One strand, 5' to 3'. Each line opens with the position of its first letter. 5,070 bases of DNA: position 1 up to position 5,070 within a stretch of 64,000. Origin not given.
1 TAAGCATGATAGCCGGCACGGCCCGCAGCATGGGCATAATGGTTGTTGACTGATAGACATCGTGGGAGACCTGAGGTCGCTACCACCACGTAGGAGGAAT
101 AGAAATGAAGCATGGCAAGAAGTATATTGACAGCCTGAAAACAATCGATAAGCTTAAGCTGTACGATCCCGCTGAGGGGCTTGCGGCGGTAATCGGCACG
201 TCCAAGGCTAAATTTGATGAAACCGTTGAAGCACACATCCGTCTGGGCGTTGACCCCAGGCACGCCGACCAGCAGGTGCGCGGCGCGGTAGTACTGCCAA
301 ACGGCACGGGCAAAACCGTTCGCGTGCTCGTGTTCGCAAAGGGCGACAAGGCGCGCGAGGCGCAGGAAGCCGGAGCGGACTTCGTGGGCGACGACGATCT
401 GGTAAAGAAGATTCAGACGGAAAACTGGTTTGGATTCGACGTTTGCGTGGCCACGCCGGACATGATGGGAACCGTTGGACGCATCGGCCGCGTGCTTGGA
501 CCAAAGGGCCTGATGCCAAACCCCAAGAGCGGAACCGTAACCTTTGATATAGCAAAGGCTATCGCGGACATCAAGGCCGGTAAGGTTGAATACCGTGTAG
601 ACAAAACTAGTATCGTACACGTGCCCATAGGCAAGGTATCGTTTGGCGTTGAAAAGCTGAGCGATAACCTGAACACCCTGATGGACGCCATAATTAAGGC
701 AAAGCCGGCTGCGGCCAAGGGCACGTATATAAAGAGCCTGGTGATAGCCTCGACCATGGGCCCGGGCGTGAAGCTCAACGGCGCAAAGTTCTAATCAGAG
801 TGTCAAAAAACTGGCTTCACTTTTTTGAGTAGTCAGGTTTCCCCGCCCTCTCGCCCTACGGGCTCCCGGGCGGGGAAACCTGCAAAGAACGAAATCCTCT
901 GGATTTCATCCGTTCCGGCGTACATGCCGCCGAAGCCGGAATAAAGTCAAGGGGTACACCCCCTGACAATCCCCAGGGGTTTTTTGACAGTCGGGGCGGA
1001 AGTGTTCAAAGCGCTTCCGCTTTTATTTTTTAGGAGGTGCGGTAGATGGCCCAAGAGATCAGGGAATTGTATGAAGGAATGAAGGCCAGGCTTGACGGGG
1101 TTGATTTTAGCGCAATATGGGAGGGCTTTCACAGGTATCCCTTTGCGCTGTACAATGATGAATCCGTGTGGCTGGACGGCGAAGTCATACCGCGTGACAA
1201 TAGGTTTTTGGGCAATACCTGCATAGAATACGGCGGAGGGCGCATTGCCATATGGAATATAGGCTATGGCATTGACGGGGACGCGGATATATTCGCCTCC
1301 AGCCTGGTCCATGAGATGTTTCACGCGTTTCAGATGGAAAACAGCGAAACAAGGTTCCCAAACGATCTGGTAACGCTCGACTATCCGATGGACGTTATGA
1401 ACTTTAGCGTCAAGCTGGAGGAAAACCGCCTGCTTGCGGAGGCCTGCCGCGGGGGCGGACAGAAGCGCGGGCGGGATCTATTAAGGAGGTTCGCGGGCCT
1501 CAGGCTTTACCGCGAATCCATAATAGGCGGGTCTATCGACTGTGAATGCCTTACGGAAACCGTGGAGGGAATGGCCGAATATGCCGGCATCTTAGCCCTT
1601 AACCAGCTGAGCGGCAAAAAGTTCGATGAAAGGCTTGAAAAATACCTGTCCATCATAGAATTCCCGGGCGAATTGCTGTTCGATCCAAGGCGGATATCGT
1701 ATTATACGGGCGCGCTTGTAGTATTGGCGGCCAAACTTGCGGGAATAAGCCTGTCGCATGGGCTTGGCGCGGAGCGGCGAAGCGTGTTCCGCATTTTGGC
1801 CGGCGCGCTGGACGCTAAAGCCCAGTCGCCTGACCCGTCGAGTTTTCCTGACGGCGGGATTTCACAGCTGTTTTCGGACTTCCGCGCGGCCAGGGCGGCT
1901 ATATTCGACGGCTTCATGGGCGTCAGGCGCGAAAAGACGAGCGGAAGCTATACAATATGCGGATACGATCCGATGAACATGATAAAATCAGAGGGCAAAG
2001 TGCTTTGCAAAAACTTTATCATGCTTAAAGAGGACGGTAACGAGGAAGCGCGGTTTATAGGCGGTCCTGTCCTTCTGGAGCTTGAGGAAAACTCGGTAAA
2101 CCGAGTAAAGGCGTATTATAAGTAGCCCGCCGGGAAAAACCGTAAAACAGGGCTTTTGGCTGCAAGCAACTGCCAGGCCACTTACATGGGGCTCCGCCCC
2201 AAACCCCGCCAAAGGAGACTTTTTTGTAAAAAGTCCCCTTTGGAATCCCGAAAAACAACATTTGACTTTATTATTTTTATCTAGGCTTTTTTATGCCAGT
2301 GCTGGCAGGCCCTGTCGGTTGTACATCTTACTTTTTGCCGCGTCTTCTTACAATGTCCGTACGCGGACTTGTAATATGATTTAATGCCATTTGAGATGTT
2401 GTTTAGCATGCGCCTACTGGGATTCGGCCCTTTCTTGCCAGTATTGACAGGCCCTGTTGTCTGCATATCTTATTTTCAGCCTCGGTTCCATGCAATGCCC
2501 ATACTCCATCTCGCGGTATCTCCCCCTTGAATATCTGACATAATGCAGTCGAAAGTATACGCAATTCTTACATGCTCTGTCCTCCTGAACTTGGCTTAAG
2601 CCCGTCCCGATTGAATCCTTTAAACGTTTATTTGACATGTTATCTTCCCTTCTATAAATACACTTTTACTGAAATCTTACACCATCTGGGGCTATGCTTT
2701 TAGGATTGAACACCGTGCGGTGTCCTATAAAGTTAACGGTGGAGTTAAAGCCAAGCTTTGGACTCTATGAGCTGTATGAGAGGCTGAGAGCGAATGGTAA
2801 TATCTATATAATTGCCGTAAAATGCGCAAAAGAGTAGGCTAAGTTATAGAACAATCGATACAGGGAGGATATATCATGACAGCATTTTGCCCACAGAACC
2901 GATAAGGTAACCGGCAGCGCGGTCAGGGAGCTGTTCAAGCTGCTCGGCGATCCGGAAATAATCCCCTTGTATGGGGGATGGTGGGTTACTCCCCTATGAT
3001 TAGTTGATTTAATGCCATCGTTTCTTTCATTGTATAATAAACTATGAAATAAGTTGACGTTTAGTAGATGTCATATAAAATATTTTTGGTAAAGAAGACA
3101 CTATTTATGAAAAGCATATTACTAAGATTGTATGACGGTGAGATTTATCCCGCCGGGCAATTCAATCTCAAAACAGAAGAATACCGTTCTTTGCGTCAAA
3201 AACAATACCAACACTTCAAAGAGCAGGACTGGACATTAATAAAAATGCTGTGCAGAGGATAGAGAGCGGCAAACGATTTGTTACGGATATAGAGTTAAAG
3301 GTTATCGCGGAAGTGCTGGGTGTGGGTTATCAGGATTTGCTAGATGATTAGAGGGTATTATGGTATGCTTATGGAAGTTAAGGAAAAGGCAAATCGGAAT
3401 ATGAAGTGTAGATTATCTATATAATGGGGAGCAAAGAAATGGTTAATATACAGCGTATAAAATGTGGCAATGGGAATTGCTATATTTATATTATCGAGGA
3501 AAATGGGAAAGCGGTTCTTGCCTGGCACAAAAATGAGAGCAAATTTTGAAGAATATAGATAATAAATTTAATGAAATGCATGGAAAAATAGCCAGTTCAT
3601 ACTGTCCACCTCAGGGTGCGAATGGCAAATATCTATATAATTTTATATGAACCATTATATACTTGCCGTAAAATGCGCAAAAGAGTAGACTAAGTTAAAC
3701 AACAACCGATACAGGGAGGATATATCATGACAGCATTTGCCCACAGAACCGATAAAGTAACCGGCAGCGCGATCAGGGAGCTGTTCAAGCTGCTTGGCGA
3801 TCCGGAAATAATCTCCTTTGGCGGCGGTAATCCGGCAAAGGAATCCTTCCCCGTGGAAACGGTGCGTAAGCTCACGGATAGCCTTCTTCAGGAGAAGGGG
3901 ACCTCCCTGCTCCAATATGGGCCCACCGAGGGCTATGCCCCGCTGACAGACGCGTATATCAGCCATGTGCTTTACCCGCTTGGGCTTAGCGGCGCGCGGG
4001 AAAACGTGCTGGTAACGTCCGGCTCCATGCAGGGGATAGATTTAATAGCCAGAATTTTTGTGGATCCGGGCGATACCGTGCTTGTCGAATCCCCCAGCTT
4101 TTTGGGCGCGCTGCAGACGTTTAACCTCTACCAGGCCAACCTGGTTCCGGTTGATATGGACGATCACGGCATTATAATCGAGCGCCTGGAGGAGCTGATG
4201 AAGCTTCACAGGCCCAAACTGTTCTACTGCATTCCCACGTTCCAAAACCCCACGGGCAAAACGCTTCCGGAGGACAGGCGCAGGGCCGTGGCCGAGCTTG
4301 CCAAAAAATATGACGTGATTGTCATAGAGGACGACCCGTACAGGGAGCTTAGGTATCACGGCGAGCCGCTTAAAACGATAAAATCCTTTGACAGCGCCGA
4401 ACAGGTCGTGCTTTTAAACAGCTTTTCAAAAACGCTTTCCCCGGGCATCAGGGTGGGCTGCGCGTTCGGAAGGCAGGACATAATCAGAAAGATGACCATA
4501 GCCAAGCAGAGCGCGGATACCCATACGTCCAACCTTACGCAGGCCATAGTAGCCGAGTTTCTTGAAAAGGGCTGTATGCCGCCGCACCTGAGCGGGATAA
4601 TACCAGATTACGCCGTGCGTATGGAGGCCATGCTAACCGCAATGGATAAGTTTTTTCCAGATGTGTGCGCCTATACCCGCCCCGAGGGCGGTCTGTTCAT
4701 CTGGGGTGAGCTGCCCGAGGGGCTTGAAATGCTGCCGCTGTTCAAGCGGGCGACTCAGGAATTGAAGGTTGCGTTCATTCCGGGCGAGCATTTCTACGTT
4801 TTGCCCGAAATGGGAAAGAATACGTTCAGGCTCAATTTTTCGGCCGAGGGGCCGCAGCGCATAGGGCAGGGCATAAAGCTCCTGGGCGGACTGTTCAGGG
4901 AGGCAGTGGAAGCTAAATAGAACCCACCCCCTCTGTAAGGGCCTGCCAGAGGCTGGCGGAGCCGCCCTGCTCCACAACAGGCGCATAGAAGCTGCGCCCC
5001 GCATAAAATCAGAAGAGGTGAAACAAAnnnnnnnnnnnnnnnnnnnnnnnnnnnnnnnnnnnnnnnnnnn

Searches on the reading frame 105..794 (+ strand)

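Call 12: search_protein_families(library=ncbifam, proteins=[window:105-794:+], max_evalue=0.00001)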
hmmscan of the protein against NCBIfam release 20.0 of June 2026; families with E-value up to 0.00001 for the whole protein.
window:105-794:+ (229 aa): 3 families
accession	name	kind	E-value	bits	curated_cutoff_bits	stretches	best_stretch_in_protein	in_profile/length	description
TIGR01169.1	rplA_bact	equivalog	2.2e-98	328.2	216.3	1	2-225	1-223/227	50S ribosomal protein L1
NF003244.0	PRK04203.1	equivalog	3.9e-30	105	203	1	32-224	19-214/216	50S ribosomal protein L1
TIGR01170.1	rplA_mito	equivalog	1.5e-25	89.7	129.05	1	47-159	28-140/140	ribosomal protein uL1, mitochondrial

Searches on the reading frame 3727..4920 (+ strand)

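Call 12: search_protein_families(library=ncbifam, proteins=[window:3727-4920:+], max_evalue=0.00001)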
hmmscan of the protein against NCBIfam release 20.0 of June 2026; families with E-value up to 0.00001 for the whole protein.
window:3727-4920:+ (397 aa): 65 families (the best 25 are shown)
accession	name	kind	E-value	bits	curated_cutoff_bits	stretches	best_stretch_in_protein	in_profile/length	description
NF052282.1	PLP_TF_PdxR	equivalog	1.6e-70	238.4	320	1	26-386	92-447/448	MocR-like pyridoxine biosynthesis transcription factor PdxR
NF052290.2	MocR_like_YczR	exception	1.6e-52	178.8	487.4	1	78-377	150-446/458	MocR-like transcription factor YczR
NF052281.1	rhizopine_MocR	equivalog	4.1e-52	177.4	650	1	15-352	110-442/479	rhizopine catabolism transcriptional regulator MocR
TIGR04461.1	endura_MppQ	equivalog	3.1e-47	161.5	540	1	32-379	18-369/392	enduracididine biosynthesis enzyme MppQ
NF041364.1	GntC_guanitoxin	equivalog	1.2e-42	146.1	415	1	39-386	9-353/356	guanitoxin biosynthesis PLP-dependent (S)-gamma-hydroxy-L-arginine cyclodehydratase GntC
NF052286.1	ecto_TF_EhuR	exception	1.4e-39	136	480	1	38-395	105-454/458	MocR-like ectoine utilization transcription factor EhuR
NF005744.0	PRK07568.1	subfamily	6.7e-31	107.5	389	1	54-386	52-386/398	pyridoxal phosphate-dependent aminotransferase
TIGR03540.1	DapC_direct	equivalog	6.7e-28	97.7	593.25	1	27-372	30-367/383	LL-diaminopimelate aminotransferase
NF052285.1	GABA_TF_GabR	exception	1.9e-27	96.2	600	1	29-326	95-388/456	MocR-like transcriptional regulator GabR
NF005817.0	PRK07683.1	equivalog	2.4e-26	92.3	575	1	6-373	7-365/387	aminotransferase A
NF006756.0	PRK09276.1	subfamily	3.2e-26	92.2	507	1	27-382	32-378/387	LL-diaminopimelate aminotransferase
NF005588.0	PRK07309.1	equivalog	4.8e-26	91.6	576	1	63-373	62-370/391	pyridoxal phosphate-dependent aminotransferase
NF006967.0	PRK09440.1-5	equivalog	1.9e-25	89.5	402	1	24-358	33-380/424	valine--pyruvate transaminase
NF012025.0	PRK15481.1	equivalog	5.2e-24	84.7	573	1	71-330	124-375/432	MocR-like B6 salvage transcription factor PtsJ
NF005305.0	PRK06836.1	equivalog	6.3e-24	84.9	376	1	19-357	27-364/396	pyridoxal phosphate-dependent aminotransferase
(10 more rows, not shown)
